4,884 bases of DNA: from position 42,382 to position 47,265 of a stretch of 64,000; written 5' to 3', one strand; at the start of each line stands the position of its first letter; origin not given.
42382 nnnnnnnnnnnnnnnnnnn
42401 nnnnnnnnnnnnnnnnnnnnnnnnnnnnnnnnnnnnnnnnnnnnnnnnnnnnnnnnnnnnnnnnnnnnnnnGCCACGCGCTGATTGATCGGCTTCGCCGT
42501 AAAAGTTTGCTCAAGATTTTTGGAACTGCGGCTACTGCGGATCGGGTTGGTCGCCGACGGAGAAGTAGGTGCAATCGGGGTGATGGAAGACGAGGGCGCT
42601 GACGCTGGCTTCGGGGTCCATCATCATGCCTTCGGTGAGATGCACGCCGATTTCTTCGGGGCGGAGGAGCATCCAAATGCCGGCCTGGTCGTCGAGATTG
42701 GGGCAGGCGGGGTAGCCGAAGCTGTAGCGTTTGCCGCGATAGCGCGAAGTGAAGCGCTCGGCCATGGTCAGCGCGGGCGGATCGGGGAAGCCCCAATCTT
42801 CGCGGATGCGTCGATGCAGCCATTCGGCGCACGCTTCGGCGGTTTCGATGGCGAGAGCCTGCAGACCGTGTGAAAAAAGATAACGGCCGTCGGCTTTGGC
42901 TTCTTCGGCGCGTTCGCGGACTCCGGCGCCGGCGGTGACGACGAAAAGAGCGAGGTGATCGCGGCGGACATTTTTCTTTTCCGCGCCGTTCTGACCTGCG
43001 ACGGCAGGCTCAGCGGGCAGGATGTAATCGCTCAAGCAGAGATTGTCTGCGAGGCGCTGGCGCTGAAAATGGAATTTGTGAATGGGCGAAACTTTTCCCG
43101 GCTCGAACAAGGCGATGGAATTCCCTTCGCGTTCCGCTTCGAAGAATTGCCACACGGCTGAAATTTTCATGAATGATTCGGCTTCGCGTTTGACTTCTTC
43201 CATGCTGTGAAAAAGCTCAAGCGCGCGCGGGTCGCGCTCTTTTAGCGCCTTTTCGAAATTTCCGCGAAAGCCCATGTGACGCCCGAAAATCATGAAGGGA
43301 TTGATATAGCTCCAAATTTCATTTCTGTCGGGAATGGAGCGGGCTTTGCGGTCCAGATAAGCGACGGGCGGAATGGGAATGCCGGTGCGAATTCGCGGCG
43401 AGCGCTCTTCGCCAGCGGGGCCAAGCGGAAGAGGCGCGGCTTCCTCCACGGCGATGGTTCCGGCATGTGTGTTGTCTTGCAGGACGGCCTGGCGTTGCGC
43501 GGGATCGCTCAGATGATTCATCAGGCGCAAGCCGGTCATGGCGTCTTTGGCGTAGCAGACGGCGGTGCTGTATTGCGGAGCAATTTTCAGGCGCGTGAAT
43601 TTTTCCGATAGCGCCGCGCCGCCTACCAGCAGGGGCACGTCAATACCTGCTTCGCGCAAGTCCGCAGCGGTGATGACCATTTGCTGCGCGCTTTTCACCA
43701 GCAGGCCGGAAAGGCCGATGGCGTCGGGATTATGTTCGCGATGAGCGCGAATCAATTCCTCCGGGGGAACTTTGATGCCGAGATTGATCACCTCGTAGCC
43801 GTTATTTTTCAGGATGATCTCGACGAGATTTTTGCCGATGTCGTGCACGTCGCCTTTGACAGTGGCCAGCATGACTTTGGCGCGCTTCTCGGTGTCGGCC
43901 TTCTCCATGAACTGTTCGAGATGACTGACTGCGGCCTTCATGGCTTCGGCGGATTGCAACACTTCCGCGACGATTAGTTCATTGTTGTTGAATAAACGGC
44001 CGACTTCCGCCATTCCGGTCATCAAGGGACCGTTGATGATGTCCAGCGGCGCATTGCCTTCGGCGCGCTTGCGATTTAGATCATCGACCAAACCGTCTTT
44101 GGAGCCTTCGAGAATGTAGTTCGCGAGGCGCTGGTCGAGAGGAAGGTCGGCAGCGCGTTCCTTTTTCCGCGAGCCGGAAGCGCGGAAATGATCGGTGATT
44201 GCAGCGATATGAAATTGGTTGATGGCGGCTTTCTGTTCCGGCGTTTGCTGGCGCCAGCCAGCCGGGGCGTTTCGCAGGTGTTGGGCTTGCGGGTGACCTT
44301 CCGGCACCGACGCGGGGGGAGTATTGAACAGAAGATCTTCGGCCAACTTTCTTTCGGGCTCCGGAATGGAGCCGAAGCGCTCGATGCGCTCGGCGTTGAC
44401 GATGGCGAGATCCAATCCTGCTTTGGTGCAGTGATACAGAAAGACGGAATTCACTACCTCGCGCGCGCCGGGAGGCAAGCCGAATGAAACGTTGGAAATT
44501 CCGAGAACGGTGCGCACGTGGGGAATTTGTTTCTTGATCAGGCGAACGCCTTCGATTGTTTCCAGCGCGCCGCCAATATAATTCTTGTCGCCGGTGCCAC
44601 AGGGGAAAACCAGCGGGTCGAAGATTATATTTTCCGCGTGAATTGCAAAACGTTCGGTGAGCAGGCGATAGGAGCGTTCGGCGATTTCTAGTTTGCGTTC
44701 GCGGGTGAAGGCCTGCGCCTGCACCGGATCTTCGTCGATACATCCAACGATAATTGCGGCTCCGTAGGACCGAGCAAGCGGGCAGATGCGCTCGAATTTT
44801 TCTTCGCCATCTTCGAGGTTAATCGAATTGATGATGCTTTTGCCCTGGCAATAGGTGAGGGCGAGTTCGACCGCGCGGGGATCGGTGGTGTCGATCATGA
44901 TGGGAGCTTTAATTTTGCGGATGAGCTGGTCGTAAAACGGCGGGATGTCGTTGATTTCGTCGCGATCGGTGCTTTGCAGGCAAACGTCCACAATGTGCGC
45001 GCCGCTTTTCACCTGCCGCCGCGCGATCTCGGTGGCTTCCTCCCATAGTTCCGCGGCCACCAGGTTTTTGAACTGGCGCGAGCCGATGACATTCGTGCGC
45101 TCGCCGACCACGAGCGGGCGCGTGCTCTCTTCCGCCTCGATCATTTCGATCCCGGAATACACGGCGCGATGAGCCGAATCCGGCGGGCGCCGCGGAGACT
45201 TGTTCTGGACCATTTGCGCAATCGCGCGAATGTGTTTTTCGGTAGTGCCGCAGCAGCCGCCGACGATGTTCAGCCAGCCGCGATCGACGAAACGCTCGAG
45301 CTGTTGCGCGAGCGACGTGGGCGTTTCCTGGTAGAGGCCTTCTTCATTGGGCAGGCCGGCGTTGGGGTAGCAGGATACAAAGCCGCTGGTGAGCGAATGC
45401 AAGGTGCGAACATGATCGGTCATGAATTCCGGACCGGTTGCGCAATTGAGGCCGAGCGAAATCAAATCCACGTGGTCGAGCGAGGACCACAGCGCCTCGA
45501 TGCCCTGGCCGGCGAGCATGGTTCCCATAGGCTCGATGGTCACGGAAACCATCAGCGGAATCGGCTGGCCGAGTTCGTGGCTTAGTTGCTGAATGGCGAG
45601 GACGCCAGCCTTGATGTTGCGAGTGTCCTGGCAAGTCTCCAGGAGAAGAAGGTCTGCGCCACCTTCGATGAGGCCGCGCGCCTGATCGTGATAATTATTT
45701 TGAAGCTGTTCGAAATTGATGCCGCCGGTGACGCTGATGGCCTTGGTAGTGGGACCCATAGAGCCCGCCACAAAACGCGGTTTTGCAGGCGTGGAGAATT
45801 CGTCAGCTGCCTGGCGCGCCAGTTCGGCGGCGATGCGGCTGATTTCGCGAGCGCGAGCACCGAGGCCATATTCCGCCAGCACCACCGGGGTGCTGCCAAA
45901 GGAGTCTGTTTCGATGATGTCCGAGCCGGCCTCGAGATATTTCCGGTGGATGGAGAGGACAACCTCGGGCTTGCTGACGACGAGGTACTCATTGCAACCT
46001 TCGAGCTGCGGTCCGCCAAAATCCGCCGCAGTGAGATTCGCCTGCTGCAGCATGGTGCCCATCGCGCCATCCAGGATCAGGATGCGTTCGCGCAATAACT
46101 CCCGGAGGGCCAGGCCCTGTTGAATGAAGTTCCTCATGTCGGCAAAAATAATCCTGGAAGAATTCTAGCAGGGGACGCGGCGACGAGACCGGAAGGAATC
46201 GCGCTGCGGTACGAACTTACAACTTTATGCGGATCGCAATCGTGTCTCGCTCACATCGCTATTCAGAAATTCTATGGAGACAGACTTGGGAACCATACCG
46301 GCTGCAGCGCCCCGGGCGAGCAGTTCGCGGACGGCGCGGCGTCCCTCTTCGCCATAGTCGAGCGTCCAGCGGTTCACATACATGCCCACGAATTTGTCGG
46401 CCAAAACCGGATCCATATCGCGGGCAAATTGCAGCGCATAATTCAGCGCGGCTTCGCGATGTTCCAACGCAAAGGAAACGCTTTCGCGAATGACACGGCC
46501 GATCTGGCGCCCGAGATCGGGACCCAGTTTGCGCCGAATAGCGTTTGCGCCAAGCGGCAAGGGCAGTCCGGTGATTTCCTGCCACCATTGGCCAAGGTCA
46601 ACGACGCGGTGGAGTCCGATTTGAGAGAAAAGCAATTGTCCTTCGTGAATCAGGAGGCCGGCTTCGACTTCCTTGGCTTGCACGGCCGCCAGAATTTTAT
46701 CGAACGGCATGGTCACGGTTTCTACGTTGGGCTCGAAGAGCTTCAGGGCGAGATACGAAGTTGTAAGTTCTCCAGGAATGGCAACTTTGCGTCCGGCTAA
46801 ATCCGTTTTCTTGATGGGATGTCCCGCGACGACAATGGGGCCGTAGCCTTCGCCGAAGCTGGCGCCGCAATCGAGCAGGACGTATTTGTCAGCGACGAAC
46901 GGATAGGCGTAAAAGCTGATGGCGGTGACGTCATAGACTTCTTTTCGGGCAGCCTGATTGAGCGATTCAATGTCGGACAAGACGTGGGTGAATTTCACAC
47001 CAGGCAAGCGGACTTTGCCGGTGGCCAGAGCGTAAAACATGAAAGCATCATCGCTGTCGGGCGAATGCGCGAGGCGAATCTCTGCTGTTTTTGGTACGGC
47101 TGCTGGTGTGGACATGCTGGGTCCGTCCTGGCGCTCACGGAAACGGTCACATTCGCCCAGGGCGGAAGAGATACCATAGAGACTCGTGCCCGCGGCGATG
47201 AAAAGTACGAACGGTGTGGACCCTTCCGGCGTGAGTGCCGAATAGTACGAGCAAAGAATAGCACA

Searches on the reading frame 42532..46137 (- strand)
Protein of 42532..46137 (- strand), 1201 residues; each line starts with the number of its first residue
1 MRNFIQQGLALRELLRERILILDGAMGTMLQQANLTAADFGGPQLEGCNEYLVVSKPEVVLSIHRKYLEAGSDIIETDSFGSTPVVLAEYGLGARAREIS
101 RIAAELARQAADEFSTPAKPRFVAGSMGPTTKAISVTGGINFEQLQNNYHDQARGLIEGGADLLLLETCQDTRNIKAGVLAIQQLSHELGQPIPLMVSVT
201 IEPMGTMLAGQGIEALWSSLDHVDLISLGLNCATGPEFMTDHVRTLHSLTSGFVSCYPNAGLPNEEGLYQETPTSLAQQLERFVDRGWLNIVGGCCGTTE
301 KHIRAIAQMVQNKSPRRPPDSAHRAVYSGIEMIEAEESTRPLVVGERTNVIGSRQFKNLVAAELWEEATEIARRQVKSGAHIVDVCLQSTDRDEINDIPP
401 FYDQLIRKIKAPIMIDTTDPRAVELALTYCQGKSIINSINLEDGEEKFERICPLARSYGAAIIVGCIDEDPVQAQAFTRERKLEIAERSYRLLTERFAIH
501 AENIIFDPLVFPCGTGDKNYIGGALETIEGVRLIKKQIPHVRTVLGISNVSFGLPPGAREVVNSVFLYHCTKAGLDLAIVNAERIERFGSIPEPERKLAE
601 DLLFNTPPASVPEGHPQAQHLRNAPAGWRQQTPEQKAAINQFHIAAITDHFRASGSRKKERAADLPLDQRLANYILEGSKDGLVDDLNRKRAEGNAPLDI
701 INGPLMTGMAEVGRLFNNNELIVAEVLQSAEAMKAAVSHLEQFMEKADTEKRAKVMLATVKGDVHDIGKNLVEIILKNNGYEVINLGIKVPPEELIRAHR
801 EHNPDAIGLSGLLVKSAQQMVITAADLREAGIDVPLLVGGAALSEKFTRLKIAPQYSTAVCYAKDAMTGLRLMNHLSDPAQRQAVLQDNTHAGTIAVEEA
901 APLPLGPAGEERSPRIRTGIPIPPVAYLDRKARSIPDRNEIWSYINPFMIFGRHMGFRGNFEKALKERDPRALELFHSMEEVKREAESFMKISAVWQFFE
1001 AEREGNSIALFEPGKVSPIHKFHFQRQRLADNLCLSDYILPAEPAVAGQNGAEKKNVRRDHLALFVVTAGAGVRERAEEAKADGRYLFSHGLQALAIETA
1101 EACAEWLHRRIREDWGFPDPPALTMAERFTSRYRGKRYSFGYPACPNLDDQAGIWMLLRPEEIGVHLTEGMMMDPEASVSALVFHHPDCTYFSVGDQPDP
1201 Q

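Call 20: search_protein_families(library=pfam, proteins=[window:42532-46137:-], max_evalue=0.00001)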
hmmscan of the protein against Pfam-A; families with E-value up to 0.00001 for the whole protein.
window:42532-46137:- (1201 aa): 5 families
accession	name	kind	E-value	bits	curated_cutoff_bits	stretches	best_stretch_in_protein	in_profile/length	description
PF02574.22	S-methyl_trans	-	1.2e-89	301.4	22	1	20-310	1-283/283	Homocysteine S-methyltransferase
PF02965.22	Met_synt_B12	-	4.4e-46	158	25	1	940-1196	4-259/273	Vitamin B12 dependent methionine synthase, activation domain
PF00809.28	Pterin_bind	-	1.9e-40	139.5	25.5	1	345-581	1-244/244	Pterin binding enzyme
PF02607.22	B12-binding_2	-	6.2e-21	74.8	23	1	669-741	3-74/74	B12 binding domain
PF02310.24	B12-binding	-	3.8e-20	72.4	32.1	1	754-847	2-97/121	B12 binding domain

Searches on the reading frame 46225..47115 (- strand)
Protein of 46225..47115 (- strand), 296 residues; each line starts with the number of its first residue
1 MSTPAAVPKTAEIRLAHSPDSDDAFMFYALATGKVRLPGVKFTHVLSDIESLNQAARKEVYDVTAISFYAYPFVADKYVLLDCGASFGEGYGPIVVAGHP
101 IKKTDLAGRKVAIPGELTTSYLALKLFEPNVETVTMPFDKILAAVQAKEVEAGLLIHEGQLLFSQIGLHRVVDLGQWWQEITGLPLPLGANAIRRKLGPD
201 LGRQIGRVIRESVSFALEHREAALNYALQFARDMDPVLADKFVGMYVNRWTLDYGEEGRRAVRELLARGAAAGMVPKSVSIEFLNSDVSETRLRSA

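Call 20: search_protein_families(library=pfam, proteins=[window:46225-47115:-], max_evalue=0.00001)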
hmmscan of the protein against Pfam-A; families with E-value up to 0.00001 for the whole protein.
window:46225-47115:- (296 aa): 1 family
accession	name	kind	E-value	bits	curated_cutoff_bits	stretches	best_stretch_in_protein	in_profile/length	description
PF02621.19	VitK2_biosynth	-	1.2e-75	254.7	26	1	13-270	1-251/252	Menaquinone biosynthesis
